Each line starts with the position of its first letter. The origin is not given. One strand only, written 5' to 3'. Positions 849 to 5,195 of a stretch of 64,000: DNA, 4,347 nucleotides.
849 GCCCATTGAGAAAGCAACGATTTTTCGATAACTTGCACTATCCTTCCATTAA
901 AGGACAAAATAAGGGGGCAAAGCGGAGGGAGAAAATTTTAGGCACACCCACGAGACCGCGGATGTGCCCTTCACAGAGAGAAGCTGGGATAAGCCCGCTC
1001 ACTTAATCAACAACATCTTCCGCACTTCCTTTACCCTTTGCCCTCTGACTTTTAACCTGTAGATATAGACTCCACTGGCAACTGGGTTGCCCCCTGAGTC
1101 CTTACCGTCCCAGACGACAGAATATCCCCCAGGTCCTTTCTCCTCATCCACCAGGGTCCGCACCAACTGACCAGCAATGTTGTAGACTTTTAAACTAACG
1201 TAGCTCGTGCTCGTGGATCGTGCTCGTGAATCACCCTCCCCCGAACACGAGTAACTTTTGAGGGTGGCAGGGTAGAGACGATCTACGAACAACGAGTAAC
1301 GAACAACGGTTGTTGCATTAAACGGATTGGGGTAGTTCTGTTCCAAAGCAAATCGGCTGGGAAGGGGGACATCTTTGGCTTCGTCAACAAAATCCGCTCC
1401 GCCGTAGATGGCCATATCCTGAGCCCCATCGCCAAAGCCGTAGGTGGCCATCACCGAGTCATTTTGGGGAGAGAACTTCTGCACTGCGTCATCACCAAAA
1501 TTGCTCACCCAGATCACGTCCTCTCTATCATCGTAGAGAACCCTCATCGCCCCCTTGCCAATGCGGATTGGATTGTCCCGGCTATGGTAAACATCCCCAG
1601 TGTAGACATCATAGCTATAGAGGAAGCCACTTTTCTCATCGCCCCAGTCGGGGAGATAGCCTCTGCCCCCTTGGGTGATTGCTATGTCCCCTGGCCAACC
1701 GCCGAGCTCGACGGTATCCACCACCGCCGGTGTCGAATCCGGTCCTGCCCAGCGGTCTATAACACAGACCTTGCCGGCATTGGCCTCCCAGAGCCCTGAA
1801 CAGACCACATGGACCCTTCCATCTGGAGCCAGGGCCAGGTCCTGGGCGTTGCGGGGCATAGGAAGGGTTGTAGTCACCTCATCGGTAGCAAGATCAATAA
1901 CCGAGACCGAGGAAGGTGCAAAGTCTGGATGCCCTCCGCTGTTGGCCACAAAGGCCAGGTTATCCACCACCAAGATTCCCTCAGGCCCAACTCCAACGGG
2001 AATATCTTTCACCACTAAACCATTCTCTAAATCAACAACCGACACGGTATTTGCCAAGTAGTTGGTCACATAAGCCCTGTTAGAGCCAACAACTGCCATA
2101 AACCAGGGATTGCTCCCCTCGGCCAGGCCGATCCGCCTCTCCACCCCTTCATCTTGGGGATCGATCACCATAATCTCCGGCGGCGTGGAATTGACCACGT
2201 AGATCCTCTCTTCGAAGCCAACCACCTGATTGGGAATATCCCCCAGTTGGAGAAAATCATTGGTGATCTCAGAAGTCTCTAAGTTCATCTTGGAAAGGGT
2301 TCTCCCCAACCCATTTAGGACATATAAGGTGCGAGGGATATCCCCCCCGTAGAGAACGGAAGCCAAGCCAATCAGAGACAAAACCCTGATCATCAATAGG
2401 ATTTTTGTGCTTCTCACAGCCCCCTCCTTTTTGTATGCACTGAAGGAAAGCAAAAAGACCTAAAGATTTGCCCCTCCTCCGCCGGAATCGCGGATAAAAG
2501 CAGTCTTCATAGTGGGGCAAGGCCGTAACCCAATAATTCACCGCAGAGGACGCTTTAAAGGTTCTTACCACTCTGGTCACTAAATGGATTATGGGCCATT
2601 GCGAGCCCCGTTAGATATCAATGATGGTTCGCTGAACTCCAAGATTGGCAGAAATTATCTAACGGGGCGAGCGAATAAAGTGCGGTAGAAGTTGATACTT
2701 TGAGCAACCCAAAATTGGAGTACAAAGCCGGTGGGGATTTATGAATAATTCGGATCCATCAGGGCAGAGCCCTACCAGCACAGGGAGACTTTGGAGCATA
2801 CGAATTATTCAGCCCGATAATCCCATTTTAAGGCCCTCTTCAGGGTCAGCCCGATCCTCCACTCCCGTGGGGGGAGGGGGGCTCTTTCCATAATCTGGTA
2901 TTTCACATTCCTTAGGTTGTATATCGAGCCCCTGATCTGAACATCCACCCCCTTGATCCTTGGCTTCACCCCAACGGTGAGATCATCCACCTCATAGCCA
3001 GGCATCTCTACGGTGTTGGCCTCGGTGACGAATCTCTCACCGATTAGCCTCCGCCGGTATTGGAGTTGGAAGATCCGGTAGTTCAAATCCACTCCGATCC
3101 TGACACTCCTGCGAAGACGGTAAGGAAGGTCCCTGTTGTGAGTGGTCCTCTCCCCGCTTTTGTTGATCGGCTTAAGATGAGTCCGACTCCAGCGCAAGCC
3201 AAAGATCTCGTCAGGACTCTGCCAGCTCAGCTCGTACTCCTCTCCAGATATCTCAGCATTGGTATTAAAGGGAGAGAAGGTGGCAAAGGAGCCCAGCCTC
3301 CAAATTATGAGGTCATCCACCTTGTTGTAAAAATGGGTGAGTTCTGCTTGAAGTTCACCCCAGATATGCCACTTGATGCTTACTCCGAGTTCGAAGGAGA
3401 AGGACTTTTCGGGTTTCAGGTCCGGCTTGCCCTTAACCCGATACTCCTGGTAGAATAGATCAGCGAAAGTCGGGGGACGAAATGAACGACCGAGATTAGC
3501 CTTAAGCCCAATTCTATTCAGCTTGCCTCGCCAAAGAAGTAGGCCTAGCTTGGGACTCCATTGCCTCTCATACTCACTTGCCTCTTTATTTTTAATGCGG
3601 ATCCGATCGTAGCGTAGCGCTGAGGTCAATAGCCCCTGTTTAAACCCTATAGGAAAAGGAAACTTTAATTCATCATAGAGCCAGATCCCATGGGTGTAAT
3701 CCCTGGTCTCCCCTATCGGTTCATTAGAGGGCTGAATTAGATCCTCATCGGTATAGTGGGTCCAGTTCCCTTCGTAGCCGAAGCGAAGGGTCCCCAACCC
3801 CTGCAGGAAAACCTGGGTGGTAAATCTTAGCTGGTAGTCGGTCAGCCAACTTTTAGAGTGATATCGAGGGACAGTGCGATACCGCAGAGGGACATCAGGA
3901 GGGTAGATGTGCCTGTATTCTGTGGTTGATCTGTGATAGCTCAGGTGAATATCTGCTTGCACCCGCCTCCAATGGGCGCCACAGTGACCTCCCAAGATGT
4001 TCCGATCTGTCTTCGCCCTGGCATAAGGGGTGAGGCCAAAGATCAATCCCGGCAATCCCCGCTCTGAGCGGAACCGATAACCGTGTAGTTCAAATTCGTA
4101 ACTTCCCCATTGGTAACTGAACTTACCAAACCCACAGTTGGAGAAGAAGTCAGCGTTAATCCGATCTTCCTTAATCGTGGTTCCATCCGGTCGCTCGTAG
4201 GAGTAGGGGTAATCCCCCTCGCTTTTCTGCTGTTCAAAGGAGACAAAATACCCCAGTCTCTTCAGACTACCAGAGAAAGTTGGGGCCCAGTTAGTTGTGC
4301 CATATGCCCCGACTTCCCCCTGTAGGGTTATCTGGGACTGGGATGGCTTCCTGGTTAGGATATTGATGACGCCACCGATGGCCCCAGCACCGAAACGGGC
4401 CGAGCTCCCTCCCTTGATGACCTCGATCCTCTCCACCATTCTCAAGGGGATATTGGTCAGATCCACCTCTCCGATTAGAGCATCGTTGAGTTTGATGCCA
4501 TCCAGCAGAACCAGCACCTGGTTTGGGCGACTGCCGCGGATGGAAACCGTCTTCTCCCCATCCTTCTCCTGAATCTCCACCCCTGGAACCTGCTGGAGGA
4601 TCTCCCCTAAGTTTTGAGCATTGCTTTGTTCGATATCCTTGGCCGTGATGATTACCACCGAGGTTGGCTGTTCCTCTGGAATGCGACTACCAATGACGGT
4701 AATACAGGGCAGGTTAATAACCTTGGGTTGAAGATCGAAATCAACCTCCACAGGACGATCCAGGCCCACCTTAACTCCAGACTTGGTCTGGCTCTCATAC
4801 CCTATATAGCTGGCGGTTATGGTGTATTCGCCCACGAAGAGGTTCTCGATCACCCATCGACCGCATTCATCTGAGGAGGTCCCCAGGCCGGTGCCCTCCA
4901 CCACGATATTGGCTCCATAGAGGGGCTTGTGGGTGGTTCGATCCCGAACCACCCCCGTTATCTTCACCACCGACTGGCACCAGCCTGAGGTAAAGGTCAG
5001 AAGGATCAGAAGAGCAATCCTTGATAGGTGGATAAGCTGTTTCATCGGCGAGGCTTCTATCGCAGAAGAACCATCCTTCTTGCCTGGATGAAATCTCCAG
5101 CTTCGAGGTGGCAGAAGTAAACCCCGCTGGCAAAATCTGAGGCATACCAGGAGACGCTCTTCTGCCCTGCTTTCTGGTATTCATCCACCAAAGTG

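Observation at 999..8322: Unannotated cobalamin riboswitch controlling a TonB-dependent receptor plus T9SS-sorted beta-propellers: possible BtuG-like surface B12-capture module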

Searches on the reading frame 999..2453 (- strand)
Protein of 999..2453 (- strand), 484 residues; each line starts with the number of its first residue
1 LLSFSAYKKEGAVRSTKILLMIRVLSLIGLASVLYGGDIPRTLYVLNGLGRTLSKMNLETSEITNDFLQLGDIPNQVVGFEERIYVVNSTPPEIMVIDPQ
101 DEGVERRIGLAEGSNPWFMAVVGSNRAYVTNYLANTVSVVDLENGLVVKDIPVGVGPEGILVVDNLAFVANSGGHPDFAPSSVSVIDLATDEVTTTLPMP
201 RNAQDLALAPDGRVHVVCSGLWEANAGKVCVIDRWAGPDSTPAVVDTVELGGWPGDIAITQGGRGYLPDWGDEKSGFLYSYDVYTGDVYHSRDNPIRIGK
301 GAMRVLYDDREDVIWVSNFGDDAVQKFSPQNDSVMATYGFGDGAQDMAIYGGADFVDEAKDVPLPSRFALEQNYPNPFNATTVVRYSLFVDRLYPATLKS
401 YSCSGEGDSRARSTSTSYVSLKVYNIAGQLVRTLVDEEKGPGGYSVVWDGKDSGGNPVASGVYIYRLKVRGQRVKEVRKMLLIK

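Call 5: search_protein_families(library=pfam, proteins=[window:999-2453:-], max_evalue=0.01)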
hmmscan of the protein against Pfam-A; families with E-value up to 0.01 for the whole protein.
window:999-2453:- (484 aa): 4 families
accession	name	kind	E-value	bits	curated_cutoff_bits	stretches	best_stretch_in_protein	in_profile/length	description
PF13860.13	FlgD_ig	-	3.1e-10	40.3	27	1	416-468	22-74/79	FlgD Ig-like domain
PF16819.11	DUF5074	-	9.6e-07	28.6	27.2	1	65-223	36-204/353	Domain of unknown function (DUF5074)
PF13585.12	CHU_C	-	0.00015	22.3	27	1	417-476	27-79/86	CHU_C Type IX secretion signal domain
PF21783.3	YNCE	-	0.00022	21.1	27.1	0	110-162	238-291/339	YNCE-like beta-propeller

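Call 6: search_protein_families(library=ncbifam, proteins=[window:999-2453:-], max_evalue=0.01)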
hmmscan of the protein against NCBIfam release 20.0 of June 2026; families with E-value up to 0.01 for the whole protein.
window:999-2453:- (484 aa): 15 families
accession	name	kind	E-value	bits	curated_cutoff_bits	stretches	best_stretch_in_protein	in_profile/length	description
TIGR02276.1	beta_rpt_yvtn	repeat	7.6e-16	57.8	27.85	1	125-162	4-41/42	beta-propeller repeat protein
TIGR03866.1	PQQ_ABC_repeats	subfamily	4.3e-15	55.6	287.3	1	41-164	11-134/310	PQQ-dependent catabolism-associated beta-propeller protein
NF052280.1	7_blade_YncE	equivalog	1.3e-09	37.4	400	1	81-214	182-312/338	7-bladed beta-propeller protein YncE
NF052340.1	hydrazine_beta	equivalog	2.2e-09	36.8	560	1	84-233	47-194/372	hydrazine synthase subunit beta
NF033707.1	T9SS_sortase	equivalog_domain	4.5e-07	27.9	420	1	414-479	1020-1091/1095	type IX secretion system sortase PorU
NF005176.1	PRK06655.1-1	equivalog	1e-06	28.8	230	1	414-470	94-150/197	flagellar hook assembly protein FlgD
NF052342.1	hydrazine_BC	exception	2.3e-06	26.1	1250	1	126-218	94-185/690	hydrazine synthase subunit beta-gamma fusion subunit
NF052460.1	L-NosZ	equivalog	6.3e-06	25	700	1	113-168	131-187/480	clade III lactonase-type nitrous-oxide reductase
NF009276.0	PRK12633.1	equivalog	7e-06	25.9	383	1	416-478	128-190/234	flagellar basal body rod modification protein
NF048007.1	MmpL3Stblzr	equivalog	1.2e-05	24.7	600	1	181-269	204-286/366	MmpL3/TtfA transport complex stabilizer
NF052228.1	T9SS_PorZ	equivalog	2.5e-05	22.9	260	1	421-481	699-754/757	type IX secretion system anionic LPS delivery protein PorZ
TIGR03907.1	QH_beta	equivalog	0.00087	18.5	223.2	0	86-145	5-65/338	quinohemoprotein amine dehydrogenase subunit beta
NF038015.2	AztD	exception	0.001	17.9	400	0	121-163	312-354/356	zinc metallochaperone AztD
NF009277.0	PRK12634.1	equivalog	0.0011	19.1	333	1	403-463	108-168/221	flagellar basal body rod modification protein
TIGR04183.1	Por_Secre_tail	domain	0.0058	16.6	23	1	415-474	17-65/72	T9SS type A sorting domain-containing protein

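Call 7: search_solved_structures(query=window:999-2453:-, max_evalue=1, show_alignments=2)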
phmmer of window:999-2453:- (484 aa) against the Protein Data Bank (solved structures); distinct sequences matched with E-value up to 1: 17.
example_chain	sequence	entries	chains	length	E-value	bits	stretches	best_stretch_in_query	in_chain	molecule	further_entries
1l0q_A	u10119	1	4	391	2e-15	59.7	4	126-214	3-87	Surface layer protein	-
8ptf_A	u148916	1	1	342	2.6e-07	32.9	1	65-227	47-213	YncE family protein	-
8ptd_A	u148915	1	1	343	2.6e-07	32.9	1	65-227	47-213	YncE family protein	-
3vgz_A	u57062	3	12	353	1e-06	30.9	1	82-215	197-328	Uncharacterized protein YncE | PQQ-dependent catabolism-associated beta-propeller protein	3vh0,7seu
3osv_A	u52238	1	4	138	0.00057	21.9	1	414-467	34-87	Flagellar basal-body rod modification protein FlgD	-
3c12_A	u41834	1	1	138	0.0011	21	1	393-463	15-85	Flagellar protein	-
5c2v_B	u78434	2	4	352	0.0024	19.8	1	89-213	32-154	HYDRAZINE SYNTHASE BETA SUBUNIT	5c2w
6sji_A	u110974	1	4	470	0.028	16.3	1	133-210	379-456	thiocyanate dehydrogenase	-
8p3m_A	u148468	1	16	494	0.038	15.9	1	133-210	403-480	Twin-arginine translocation signal domain-containing protein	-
5oex_A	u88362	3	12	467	0.044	15.7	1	133-210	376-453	THIOCYANATE DEHYDROGENASE | Uncharacterized protein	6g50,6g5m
6uwe_A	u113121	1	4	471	0.049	15.5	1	133-210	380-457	thiocyanate dehydrogenase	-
8p3l_A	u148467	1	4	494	0.055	15.3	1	133-210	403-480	Twin-arginine translocation signal domain-containing protein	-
5f75_A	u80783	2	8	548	0.081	14.8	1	133-210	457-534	Thiocyanate dehydrogenase | Uncharacterized protein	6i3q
8bpn_A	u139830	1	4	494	0.13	14.2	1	133-210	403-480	Twin-arginine translocation signal domain-containing protein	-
7eh9_A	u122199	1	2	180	0.38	12.6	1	421-466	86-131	Basal-body rod modification protein FlgD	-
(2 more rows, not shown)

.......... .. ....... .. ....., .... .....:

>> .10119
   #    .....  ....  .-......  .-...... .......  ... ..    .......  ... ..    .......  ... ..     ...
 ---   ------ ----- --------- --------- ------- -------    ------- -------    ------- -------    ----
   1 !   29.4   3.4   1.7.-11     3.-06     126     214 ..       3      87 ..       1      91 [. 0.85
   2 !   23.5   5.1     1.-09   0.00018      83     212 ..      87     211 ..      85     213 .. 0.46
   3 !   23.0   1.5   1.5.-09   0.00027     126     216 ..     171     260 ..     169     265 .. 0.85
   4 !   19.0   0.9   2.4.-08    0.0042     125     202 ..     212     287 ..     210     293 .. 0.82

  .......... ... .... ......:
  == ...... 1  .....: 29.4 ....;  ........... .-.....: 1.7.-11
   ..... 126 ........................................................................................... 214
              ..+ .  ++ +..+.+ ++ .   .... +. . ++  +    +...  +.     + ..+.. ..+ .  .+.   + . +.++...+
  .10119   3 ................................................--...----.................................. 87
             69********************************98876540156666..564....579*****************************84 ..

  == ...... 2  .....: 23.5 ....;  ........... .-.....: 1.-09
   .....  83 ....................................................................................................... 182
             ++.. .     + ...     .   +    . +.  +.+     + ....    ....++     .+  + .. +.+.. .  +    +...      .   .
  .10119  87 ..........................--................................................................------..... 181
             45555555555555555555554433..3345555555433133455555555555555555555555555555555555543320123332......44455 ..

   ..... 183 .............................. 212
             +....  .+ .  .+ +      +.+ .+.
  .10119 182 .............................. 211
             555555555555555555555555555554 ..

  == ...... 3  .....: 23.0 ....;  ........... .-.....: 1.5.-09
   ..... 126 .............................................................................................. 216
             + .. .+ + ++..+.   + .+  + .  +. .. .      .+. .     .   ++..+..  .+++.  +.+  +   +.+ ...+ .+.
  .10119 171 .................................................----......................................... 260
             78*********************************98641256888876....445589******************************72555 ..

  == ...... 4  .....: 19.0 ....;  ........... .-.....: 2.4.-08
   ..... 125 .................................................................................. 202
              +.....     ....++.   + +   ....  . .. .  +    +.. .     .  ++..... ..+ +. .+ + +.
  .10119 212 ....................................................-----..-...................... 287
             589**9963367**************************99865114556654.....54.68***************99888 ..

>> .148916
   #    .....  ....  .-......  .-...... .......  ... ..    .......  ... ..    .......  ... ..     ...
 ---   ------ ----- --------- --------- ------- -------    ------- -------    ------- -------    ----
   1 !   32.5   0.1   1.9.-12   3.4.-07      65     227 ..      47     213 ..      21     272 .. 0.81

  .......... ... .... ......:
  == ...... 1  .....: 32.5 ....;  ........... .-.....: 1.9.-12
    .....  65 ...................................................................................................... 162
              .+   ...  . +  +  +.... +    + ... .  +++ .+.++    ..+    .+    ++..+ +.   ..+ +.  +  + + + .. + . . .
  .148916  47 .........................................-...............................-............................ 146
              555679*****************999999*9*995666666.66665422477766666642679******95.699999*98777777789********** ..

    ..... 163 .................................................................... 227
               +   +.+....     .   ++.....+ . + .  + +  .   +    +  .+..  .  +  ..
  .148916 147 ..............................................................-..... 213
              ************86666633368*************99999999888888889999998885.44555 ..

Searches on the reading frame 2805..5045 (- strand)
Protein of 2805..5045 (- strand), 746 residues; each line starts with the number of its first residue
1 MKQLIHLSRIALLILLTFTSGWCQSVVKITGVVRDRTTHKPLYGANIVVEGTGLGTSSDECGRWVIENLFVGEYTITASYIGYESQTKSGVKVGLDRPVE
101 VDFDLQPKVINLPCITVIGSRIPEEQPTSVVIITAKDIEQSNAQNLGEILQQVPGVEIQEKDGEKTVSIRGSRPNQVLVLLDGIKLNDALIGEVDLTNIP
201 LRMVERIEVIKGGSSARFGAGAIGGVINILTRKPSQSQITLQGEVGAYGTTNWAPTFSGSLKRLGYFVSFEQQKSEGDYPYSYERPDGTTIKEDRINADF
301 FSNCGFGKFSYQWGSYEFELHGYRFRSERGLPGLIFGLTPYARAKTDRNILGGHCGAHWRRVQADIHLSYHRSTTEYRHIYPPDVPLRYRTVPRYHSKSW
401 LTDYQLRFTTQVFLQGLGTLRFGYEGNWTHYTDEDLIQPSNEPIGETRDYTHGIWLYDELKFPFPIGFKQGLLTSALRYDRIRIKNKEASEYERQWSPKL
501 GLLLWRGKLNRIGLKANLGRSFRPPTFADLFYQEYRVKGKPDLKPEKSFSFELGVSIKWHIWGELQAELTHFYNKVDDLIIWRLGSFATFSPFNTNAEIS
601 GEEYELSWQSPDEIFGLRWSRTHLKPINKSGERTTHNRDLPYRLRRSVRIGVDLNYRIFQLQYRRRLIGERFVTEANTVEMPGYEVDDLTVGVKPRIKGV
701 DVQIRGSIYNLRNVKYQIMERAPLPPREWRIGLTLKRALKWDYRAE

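Call 5: search_protein_families(library=pfam, proteins=[window:2805-5045:-], max_evalue=0.01)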
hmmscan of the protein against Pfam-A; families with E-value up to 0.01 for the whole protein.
window:2805-5045:- (746 aa): 4 families
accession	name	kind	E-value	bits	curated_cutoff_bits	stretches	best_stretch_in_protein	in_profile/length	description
PF00593.30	TonB_dep_Rec_b-barrel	-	5.7e-32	112.6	27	1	359-711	77-436/436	TonB dependent receptor-like, beta-barrel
PF07715.20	Plug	-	2.7e-29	102.2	23.9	1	124-226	3-107/107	TonB-dependent Receptor Plug Domain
PF13715.12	CarbopepD_reg_2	-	3e-17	62.9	32.2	1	29-115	1-86/88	CarboxypepD_reg-like domain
PF13620.12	CarboxypepD_reg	-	6.9e-17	62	32.3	1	29-106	2-82/82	Carboxypeptidase regulatory-like domain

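Call 6: search_protein_families(library=ncbifam, proteins=[window:2805-5045:-], max_evalue=0.01)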
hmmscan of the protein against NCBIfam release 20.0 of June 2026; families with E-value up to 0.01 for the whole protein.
window:2805-5045:- (746 aa): 35 families (the best 25 are shown)
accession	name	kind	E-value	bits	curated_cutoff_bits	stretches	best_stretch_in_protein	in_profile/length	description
TIGR01779.1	TonB-B12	equivalog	2.2e-50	171.8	599.7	2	129-374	48-294/614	TonB-dependent vitamin B12 receptor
TIGR01785.1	TonB-hemin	subfamily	1.2e-45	156.1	316.85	2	115-235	4-132/677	TonB-dependent heme/hemoglobin receptor family protein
TIGR01786.1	TonB-hemlactrns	subfamily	2e-43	148.8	323.75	2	123-234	11-136/719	TonB-dependent hemoglobin/transferrin/lactoferrin family receptor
TIGR01783.1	TonB-siderophor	subfamily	1.8e-38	132.6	223.5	2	127-279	3-159/649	TonB-dependent siderophore receptor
NF007926.1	PRK10641.1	equivalog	1.6e-36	126.1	836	2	130-254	48-175/617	TonB-dependent vitamin B12 receptor BtuB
TIGR04056.1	OMP_RagA_SusC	subfamily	2.9e-30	105.3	368.25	1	28-288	2-260/981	SusC/RagA family TonB-linked outer membrane protein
NF007478.2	PRK10064.1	equivalog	3.1e-27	95.1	745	2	125-237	46-163/663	catecholate siderophore receptor CirA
NF053590.1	TonB_dep_TOL0244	equivalog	1.4e-24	86.7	645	1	125-272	27-180/604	TOL_0244 family TonB-dependent receptor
NF010010.0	PRK13483.1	equivalog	6.6e-24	83.9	927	2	124-248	48-176/660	ligand-gated channel protein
NF038079.1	TonB_sider_MxcH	equivalog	7.3e-24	83.8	925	2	129-287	135-297/792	TonB-dependent siderophore myxochelin receptor MxcH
TIGR01782.1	TonB-Xanth-Caul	subfamily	4e-21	75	310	1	133-283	30-198/868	TonB-dependent receptor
NF010038.0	PRK13513.1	equivalog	7.7e-21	74.3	942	1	124-237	50-170/659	ligand-gated channel protein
NF010051.0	PRK13528.1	subfamily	6.2e-20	71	583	1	126-238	49-178/727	FepA family TonB-dependent siderophore receptor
NF010048.1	PRK13524.1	subfamily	3.2e-19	68.9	493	1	124-237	51-181/744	FepA family TonB-dependent siderophore receptor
NF049947.1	TonB_dep_PCPU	exception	1.4e-18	66.5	800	1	107-278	31-216/685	TonB-dependent receptor, PCPU motif-type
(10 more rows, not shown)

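Call 32: search_solved_structures(query=window:2805-5045:-, max_evalue=1e-10)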
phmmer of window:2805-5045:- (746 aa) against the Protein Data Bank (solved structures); distinct sequences matched with E-value up to 1e-10: 27.
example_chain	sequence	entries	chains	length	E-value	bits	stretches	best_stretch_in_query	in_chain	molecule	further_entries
2hdf_A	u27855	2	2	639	1.7e-24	89.4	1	124-237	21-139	Colicin I receptor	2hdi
9nn6_A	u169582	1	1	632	1.9e-24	89.2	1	124-237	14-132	Colicin I receptor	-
9gbc_A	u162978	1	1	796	3e-23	85.2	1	26-279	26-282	TonB-linked outer membrane receptor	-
8bmx_C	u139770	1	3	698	1.5e-22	82.9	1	493-731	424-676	Putative TonB-linked outer membrane receptor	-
1nqf_A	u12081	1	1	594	1.1e-20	76.8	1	127-235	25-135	Vitamin B12 receptor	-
1nqe_A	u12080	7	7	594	1.2e-20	76.6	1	127-235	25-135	Vitamin B12 receptor | Vitamin B12 transporter btuB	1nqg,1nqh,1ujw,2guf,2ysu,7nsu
3rgn_A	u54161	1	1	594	1.2e-20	76.6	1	127-235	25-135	Vitamin B12 transporter BtuB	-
2gsk_A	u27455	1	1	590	1.3e-20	76.5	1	127-235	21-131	Vitamin B12 transporter btuB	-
3rgm_A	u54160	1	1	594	1.4e-20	76.4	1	127-235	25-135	Vitamin B12 transporter BtuB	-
3m8b_A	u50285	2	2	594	1.4e-20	76.4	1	127-235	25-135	Vitamin B12 transporter btuB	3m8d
8p97_A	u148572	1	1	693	8.4e-19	70.5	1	507-736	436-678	TonB-dependent receptor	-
8p98_A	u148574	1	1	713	9.3e-19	70.4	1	507-736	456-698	Vitamin B12 transporter BtuB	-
8blw_A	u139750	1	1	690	4.1e-17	65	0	132-335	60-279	Vitamin B12 transporter BtuB1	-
5fr8_A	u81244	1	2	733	1.4e-14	56.6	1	123-271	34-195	TONB-DEPENDENT SIDEROPHORE RECEPTOR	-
8the_A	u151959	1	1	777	4e-14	55.1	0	123-236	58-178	Heme/hemoglobin uptake outer membrane receptor PhuR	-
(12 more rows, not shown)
